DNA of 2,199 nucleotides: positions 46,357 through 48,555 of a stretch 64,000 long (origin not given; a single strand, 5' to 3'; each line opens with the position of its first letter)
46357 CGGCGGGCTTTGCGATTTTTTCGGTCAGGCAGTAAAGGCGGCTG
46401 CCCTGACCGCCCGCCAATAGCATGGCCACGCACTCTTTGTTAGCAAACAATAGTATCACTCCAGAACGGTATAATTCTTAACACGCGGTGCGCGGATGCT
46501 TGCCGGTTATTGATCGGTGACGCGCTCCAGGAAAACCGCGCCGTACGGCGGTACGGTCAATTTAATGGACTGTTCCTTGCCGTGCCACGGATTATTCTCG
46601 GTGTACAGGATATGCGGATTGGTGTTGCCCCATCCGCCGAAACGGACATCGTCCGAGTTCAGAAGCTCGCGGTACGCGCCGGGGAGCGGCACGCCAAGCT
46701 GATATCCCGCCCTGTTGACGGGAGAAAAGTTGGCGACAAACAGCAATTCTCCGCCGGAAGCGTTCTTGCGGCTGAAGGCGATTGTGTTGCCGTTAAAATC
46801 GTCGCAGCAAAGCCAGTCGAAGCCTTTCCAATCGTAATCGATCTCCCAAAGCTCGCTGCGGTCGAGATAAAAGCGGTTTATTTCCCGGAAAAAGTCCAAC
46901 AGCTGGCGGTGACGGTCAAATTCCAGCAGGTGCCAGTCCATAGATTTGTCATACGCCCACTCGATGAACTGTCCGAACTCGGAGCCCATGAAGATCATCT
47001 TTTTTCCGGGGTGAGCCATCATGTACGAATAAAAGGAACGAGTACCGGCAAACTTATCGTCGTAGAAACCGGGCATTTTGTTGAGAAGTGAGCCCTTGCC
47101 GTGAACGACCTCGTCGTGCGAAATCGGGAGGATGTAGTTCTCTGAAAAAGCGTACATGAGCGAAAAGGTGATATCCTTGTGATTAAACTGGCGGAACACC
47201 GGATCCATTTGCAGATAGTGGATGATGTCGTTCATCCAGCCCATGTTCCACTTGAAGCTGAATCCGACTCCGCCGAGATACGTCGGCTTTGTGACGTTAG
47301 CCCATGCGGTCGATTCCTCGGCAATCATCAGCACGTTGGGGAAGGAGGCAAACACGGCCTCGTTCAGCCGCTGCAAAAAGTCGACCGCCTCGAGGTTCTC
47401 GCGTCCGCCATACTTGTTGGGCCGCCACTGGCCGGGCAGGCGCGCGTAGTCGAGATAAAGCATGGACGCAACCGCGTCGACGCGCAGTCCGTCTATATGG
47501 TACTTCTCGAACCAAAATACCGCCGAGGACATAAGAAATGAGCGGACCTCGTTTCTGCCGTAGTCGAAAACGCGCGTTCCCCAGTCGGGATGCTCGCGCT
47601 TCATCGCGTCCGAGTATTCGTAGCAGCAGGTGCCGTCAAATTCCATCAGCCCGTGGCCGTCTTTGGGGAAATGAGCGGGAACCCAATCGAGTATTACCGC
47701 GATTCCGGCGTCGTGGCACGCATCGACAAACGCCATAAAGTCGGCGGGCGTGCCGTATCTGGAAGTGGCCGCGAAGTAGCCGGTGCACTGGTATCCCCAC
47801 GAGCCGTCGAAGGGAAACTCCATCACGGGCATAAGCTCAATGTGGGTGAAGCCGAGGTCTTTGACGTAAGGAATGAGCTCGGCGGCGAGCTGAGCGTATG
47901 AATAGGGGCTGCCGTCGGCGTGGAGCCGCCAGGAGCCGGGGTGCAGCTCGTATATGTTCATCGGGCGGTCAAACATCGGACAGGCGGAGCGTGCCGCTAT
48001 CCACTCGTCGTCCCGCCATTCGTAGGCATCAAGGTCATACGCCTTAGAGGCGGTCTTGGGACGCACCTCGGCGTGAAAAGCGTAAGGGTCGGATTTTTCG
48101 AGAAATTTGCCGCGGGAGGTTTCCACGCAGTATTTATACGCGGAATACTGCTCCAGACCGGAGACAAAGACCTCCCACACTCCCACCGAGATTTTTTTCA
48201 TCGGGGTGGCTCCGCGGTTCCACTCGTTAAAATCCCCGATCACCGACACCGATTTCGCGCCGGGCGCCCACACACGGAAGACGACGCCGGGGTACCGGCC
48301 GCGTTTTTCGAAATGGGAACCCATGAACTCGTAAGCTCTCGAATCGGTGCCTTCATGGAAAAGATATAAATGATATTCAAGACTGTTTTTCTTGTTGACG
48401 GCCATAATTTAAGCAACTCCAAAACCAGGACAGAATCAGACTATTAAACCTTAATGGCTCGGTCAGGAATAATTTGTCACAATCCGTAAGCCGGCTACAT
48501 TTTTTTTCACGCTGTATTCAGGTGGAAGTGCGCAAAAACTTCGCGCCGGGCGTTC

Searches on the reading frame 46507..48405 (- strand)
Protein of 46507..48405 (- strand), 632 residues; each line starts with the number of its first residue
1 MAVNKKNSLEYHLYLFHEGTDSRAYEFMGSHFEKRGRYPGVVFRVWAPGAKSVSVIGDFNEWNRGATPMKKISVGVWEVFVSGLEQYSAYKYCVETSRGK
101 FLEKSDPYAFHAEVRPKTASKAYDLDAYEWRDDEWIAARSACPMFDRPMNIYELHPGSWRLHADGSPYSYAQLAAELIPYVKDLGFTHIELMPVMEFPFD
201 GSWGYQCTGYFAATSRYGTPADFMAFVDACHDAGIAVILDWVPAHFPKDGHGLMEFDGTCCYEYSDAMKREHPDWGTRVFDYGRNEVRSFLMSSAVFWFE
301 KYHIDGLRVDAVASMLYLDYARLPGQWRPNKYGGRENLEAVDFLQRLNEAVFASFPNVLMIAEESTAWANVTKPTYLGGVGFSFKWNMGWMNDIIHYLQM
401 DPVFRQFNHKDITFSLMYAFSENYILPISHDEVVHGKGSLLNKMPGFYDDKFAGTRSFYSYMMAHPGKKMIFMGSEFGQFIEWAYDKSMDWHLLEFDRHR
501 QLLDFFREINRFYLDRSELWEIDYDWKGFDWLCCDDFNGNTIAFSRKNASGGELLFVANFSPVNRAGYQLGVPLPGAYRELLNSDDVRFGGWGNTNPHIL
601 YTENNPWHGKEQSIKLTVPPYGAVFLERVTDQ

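Call 102: search_protein_families(library=pfam, proteins=[window:46507-48405:-], max_evalue=0.00001)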
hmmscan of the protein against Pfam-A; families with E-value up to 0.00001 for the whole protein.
window:46507-48405:- (632 aa): 4 families
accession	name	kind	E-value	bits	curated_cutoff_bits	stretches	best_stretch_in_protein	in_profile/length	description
PF02806.24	Alpha-amylase_C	-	1.6e-23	83.3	21.2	1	531-628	1-94/95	Alpha amylase, C-terminal all-beta domain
PF02922.24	CBM_48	-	3e-20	72.8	22.4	1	28-109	2-83/83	Carbohydrate-binding module 48 (Isoamylase N-terminal domain)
PF00128.31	Alpha-amylase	-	1.7e-19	70.8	22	1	177-247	24-93/446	Alpha amylase, catalytic domain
PF22019.2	GlgB_N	-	7.1e-07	29.7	27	1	18-108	10-94/94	alpha-1,4-glucan branching enzyme GlgB, N-terminal domain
